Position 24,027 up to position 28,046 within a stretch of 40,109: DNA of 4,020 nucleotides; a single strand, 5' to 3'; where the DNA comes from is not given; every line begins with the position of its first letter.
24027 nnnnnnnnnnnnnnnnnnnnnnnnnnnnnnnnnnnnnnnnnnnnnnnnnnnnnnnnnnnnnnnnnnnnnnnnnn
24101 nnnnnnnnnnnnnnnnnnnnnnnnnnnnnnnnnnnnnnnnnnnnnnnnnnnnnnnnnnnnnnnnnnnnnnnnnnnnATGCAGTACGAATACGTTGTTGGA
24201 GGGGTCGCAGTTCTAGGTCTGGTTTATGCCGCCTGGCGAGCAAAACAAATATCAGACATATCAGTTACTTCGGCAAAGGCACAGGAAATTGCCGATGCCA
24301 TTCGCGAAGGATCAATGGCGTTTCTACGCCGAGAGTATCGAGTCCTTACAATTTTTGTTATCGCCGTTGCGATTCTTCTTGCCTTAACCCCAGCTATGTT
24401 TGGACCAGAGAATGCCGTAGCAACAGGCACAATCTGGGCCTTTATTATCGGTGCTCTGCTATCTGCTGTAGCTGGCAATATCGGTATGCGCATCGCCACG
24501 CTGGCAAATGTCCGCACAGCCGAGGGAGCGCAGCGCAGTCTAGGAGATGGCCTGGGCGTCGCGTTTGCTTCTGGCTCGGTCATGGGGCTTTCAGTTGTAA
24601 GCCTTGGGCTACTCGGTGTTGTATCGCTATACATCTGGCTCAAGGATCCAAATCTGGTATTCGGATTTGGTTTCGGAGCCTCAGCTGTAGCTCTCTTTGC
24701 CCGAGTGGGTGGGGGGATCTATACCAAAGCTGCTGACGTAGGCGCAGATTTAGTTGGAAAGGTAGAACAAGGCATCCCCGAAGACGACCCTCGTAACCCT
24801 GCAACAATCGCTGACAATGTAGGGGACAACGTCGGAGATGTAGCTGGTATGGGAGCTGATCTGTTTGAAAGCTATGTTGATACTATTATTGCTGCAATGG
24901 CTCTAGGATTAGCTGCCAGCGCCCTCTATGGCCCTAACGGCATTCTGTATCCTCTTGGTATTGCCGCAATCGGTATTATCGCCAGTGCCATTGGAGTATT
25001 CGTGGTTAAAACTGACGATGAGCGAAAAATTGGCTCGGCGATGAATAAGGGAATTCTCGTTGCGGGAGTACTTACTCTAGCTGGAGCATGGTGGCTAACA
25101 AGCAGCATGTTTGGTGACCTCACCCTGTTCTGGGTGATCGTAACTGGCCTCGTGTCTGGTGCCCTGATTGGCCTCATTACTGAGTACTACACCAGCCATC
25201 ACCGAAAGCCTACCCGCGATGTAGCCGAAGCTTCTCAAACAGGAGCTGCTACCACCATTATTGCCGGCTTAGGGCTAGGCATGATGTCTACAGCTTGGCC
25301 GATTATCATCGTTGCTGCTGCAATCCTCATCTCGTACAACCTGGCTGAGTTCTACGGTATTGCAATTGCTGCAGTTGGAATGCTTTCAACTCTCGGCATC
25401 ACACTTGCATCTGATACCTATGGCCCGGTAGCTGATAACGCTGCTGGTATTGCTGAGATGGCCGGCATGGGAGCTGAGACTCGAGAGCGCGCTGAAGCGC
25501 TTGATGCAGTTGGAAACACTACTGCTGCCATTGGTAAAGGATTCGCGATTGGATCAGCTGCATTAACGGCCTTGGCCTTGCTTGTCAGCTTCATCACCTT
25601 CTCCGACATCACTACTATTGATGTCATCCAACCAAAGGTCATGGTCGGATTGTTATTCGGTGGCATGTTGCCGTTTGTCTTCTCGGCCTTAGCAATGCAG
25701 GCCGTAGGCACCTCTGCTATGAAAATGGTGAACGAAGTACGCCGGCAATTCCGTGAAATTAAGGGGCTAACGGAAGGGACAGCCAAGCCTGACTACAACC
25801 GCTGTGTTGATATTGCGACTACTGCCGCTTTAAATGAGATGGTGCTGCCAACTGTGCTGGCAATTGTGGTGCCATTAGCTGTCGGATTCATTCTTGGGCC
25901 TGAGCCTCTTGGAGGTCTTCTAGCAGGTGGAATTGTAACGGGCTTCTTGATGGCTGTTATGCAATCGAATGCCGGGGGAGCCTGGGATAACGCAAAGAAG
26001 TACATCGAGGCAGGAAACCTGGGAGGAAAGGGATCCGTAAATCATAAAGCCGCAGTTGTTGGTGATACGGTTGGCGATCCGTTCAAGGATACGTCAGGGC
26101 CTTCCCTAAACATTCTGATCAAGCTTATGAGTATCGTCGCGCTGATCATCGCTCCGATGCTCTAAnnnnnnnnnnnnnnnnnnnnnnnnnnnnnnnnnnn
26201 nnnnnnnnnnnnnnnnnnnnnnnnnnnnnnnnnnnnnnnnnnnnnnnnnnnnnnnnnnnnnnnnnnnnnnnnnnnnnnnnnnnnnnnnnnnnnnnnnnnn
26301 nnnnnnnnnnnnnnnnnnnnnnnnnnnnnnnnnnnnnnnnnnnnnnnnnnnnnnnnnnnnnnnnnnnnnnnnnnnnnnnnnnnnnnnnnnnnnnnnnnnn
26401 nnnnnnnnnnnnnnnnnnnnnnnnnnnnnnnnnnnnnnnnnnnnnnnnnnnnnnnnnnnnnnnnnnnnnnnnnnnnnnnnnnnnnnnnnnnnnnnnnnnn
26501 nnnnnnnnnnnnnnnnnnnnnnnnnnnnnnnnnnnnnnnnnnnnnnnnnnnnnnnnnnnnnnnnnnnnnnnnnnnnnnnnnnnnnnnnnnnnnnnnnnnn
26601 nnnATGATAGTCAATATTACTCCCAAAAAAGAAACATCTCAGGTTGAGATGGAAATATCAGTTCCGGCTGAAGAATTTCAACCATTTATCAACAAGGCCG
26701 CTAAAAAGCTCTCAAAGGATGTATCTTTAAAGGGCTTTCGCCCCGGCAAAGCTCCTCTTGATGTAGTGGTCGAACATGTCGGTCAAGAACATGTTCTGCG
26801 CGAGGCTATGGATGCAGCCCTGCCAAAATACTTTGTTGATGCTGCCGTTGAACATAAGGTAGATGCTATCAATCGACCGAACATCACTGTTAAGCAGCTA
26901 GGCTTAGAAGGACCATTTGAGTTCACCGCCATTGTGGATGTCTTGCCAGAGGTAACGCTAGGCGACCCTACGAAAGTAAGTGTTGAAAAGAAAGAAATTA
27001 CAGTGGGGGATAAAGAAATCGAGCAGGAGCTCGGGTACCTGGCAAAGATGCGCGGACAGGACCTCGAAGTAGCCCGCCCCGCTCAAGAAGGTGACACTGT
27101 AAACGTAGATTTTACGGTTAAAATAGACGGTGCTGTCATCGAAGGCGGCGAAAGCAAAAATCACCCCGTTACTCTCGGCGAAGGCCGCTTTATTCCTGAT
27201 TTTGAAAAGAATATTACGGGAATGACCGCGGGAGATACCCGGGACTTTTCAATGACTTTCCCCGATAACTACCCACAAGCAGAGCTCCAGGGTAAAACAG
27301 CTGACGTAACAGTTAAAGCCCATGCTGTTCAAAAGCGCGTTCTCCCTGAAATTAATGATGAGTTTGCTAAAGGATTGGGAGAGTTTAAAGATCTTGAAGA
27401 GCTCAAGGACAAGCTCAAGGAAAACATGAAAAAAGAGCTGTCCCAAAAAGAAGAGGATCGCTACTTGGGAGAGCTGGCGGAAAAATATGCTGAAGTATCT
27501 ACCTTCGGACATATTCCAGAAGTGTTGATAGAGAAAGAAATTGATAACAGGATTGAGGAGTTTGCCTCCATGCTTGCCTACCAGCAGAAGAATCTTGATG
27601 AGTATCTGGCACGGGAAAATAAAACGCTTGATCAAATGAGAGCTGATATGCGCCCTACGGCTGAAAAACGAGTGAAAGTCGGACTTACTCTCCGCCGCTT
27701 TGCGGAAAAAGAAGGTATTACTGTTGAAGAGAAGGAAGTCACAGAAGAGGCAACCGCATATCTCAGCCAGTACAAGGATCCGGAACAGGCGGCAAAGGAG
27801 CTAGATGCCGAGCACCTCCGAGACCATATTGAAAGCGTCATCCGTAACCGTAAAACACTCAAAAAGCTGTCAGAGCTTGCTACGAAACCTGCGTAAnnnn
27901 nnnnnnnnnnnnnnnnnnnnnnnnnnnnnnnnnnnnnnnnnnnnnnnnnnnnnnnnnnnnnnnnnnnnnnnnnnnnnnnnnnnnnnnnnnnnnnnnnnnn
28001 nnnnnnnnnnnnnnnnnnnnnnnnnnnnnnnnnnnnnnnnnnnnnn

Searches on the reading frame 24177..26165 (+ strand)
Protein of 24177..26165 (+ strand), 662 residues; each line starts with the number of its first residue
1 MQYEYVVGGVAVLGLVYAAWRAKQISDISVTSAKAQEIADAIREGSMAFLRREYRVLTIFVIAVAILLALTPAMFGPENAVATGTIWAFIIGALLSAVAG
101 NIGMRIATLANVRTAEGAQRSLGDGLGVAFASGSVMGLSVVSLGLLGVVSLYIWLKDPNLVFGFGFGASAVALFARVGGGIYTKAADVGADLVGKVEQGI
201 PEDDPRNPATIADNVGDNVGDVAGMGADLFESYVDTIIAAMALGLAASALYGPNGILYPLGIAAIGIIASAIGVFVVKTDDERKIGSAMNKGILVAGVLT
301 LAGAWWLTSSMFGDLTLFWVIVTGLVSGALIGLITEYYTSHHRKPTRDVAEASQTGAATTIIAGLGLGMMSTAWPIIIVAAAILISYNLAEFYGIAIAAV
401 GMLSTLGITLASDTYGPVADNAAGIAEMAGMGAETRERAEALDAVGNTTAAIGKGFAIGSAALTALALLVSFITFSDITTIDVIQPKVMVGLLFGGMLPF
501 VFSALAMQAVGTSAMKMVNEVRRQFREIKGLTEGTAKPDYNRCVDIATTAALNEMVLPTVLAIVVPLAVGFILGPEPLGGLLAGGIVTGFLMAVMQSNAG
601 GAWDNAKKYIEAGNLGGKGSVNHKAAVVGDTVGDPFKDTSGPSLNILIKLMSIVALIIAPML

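Call 14: search_protein_families(library=ncbifam, proteins=[window:24177-26165:+])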
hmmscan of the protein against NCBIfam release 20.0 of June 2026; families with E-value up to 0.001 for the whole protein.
window:24177-26165:+ (662 aa): 13 families
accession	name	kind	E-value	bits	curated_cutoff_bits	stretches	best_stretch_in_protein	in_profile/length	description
NF001960.0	PRK00733.3-5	equivalog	1.3e-279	929.3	546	1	3-662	4-667/673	sodium-translocating pyrophosphatase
NF001955.0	PRK00733.2-4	equivalog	1.2e-264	880.2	1059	1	5-662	7-700/736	sodium-translocating pyrophosphatase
NF001959.0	PRK00733.3-4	equivalog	3.3e-263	875.1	975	1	4-662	5-668/674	sodium-translocating pyrophosphatase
TIGR01104.1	V_PPase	equivalog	4.5e-253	841.9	651.9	1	3-662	3-690/697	V-type H(+)-translocating pyrophosphatase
NF001958.0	PRK00733.3-3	equivalog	3.1e-251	835.6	1055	1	6-662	6-673/680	sodium-translocating pyrophosphatase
NF001961.0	PRK00733.3-6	equivalog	2.3e-248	825.9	926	1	10-662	11-670/671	sodium-translocating pyrophosphatase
NF001954.0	PRK00733.2-2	equivalog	2.5e-248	826.4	894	2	161-661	183-716/723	sodium-translocating pyrophosphatase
NF001957.0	PRK00733.3-2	equivalog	2.2e-246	819.5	945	1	9-661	6-647/651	sodium-translocating pyrophosphatase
NF001953.0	PRK00733.2-1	equivalog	5.4e-228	758.8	783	1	2-661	3-695/697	sodium-translocating pyrophosphatase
NF001951.0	PRK00733.1-2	equivalog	8.5e-224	745.2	859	1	8-662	10-688/691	sodium-translocating pyrophosphatase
NF001956.0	PRK00733.3-1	equivalog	7.8e-221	735.5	1321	1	32-660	40-690/704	sodium-translocating pyrophosphatase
NF001952.0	PRK00733.1-4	equivalog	3.7e-212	706.5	912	1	5-661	20-726/782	sodium-translocating pyrophosphatase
NF001950.0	PRK00733.1-1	equivalog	3.1e-76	257.1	826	1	10-657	62-763/807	sodium-translocating pyrophosphatase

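Call 42: find_encoding_contigs(protein=window:24177-26165:+, flank=3000, max_places=4)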
Protein window:24177-26165:+ (662 aa): no gene with exactly this product is on record in the collection.

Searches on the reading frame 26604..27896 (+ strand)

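Call 14: search_protein_families(library=ncbifam, proteins=[window:26604-27896:+])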
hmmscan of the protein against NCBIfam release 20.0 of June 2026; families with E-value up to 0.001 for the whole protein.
window:26604-27896:+ (430 aa): 1 family
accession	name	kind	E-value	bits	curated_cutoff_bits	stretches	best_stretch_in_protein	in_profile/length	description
TIGR00115.1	tig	equivalog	8.1e-117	390.5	180.2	1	13-422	2-409/410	trigger factor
